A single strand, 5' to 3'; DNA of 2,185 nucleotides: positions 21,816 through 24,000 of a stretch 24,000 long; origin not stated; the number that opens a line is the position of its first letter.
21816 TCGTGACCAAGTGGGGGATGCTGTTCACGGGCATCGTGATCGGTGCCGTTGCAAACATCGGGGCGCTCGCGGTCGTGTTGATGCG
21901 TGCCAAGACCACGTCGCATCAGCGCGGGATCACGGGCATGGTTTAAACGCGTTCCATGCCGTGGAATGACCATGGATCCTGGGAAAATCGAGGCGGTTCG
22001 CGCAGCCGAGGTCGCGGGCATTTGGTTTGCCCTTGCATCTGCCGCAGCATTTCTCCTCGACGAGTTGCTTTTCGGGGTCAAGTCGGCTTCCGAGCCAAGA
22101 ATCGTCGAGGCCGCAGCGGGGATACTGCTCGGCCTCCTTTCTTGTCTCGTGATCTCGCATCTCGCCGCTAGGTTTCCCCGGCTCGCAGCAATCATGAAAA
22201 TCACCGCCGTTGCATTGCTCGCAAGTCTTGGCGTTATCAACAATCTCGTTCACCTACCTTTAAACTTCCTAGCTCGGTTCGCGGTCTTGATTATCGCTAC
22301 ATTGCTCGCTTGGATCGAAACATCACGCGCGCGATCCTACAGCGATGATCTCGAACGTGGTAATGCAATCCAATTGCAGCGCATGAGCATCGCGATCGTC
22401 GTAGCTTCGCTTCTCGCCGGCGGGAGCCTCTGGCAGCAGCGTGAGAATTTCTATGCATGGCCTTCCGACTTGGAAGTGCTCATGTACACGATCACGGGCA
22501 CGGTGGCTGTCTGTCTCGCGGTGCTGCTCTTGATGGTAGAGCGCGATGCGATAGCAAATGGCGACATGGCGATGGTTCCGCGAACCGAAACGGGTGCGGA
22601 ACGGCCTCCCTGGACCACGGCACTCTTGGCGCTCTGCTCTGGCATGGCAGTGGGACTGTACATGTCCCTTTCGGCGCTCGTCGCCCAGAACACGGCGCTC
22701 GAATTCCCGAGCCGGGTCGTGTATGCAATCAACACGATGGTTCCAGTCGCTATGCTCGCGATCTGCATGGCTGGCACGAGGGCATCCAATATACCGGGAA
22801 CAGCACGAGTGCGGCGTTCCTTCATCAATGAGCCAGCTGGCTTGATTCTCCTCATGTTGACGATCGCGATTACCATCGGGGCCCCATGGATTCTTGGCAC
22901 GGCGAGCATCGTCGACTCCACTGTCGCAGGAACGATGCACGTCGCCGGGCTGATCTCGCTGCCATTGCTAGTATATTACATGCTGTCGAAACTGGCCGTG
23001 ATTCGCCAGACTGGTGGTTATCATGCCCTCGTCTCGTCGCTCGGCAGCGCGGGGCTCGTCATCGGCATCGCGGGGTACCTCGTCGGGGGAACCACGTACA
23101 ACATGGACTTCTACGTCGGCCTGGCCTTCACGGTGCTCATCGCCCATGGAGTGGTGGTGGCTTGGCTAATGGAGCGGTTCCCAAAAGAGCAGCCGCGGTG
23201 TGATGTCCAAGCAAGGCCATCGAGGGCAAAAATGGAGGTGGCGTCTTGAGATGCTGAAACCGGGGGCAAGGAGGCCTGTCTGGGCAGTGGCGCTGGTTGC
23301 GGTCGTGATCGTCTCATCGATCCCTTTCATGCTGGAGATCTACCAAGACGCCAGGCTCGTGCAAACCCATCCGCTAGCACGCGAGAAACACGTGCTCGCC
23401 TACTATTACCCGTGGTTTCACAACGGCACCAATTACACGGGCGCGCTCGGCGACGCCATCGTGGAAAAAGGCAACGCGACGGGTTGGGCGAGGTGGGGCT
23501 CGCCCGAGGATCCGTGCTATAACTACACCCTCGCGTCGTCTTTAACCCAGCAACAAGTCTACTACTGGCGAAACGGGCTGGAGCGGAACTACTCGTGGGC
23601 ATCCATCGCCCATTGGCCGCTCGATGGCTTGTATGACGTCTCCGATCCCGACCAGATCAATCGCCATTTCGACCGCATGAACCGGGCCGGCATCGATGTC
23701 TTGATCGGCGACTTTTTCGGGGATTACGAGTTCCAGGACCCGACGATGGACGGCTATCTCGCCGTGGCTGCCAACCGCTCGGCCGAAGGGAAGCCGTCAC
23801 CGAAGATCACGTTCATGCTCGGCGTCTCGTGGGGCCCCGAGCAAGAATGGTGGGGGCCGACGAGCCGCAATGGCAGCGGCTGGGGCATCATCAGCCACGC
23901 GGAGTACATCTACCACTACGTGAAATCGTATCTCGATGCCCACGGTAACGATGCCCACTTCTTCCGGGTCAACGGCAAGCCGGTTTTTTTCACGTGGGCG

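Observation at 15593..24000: Six-gene same-strand envelope cluster with no recognisable glycosyltransferase, ATPase or regulator: ecto-metallophosphoesterase, two 12-TM proteins, a 4-TM protein, a 9-TM::GH9-like fusion and a GH99/WbsX-like ectoenzyme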

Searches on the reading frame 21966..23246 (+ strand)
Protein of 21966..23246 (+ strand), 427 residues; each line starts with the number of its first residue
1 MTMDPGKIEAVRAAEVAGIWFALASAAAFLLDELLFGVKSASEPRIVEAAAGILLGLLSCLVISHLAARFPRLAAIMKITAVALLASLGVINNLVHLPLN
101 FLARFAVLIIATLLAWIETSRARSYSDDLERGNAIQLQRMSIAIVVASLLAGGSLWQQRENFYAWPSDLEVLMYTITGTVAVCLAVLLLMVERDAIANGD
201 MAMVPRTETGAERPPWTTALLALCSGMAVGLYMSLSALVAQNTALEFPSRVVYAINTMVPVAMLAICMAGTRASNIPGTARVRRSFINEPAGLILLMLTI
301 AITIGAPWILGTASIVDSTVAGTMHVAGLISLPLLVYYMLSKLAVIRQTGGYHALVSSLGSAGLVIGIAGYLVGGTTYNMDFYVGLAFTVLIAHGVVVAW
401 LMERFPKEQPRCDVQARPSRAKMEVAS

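Call 5: search_protein_families(library=pfam, proteins=[window:21966-23246:+], max_evalue=1)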
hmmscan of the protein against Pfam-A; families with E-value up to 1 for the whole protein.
window:21966-23246:+ (427 aa): 1 family
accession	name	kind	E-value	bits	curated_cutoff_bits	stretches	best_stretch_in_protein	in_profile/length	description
PF15706.10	TMEM132_C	-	0.081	13.1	27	1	167-192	29-52/87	TMEM132 C-terminal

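Call 6: search_protein_families(library=ncbifam, proteins=[window:21966-23246:+], max_evalue=1)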
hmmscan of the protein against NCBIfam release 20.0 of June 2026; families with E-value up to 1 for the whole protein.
window:21966-23246:+ (427 aa): 0 families

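Call 29: find_homologous_proteins(query=window:21966-23246:+, max_evalue=0.001)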
Query window:21966-23246:+ (427 aa): 3 proteins with E <= 0.001 among 8000 candidates.
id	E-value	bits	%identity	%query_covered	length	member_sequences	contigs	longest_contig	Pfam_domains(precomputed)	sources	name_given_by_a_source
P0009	2.4e-114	401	58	83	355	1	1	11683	-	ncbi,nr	ncbi:MAG: hypothetical protein JW839_19650, partial [Candidatus Lokiarchaeota archaeon]|nr:hypotheti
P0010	5.1e-89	317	42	95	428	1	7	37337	-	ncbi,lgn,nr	ncbi:MAG: hypothetical protein GYA24_00995 [Candidatus Lokiarchaeota archaeon]|nr:hypothetical prote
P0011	1.6e-15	75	83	13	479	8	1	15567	PF16317.12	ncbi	ncbi:MAG: hypothetical protein Q6370_002580, partial [Candidatus Sigynarchaeota archaeon]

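Call 31: find_encoding_contigs(protein=P0010, flank=10000, max_places=3)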
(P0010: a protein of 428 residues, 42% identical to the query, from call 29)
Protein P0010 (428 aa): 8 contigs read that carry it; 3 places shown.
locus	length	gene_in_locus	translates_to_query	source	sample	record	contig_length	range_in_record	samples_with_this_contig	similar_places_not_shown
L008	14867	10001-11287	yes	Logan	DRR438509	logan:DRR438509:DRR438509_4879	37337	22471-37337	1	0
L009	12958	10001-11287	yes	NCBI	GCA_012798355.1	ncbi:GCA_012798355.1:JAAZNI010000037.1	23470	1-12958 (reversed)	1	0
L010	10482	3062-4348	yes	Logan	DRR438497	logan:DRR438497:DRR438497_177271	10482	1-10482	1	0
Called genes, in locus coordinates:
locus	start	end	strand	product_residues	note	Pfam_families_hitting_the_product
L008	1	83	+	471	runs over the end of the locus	PF13347:MFS_2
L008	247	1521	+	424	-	PF07690:MFS_1, PF00083:Sugar_tr, PF07690:MFS_1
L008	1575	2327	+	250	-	-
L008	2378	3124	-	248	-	-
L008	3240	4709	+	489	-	PF00149:Metallophos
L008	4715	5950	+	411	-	-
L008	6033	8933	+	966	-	PF00759:Glyco_hydro_9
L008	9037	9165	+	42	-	-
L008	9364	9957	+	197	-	-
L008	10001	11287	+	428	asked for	-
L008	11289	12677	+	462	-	PF16317:Glyco_hydro_99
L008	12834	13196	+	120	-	PF01176:eIF-1a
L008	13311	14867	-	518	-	?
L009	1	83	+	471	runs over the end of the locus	PF13347:MFS_2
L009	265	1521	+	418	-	PF00083:Sugar_tr, PF07690:MFS_1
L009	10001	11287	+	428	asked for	-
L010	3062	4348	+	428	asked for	-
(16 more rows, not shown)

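Call 41: search_solved_structures(query=A2, max_evalue=10)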
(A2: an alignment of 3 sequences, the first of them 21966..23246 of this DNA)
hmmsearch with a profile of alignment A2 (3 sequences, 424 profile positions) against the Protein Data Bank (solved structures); distinct sequences matched with E-value up to 10: 0.

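Call 46: search_protein_families(library=pfam, proteins=[L008:1575-2324:+, L008:2378-3121:-, P0010], max_evalue=0.1)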
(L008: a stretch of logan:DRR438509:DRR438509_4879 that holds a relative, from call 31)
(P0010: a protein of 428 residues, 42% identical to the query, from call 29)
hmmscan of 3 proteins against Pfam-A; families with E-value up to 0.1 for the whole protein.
L008:1575-2324:+ (250 aa): 3 families
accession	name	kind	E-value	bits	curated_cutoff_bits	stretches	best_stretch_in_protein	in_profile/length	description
PF10277.15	Frag1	-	7.3e-05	22.9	30.3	1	66-235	57-213/220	Frag1/DRAM/Sfk1 family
PF06197.19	DUF998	-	7.8e-05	22.8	30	1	32-202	7-157/184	Protein of unknown function (DUF998)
PF17158.10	MASE4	-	0.0023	17.8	28.4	1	27-148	117-236/239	Membrane-associated sensor, integral membrane domain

L008:2378-3121:- (247 aa): 0 families

P0010 (428 aa): 0 families

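Call 84: search_protein_families(library=padloc, proteins=[window:21966-23246:+], max_evalue=0.01)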
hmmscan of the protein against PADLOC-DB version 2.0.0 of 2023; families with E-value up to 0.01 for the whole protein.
window:21966-23246:+ (427 aa): 0 families

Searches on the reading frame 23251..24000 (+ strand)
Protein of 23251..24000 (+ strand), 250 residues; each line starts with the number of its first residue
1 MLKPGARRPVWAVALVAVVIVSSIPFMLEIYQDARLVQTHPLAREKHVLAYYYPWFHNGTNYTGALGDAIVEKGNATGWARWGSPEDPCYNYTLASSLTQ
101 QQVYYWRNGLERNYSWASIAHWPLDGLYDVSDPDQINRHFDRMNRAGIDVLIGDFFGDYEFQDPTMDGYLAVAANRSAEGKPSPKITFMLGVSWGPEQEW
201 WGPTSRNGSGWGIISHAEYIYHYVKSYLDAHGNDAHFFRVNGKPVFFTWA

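Call 5: search_protein_families(library=pfam, proteins=[window:23251-24000:+], max_evalue=1)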
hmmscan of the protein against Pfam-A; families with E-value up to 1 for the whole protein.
window:23251-24000:+ (250 aa): 2 families
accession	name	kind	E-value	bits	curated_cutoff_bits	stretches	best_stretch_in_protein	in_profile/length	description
PF16317.11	Glyco_hydro_99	-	6.7e-05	22.6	33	2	121-176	58-113/341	Glycosyl hydrolase family 99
PF16402.11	DUF5010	-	0.03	13.8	23.7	1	218-250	128-160/333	Domain of unknown function (DUF5010)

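Call 6: search_protein_families(library=ncbifam, proteins=[window:23251-24000:+], max_evalue=1)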
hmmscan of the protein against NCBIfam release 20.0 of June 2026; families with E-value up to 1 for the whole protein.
window:23251-24000:+ (250 aa): 0 families
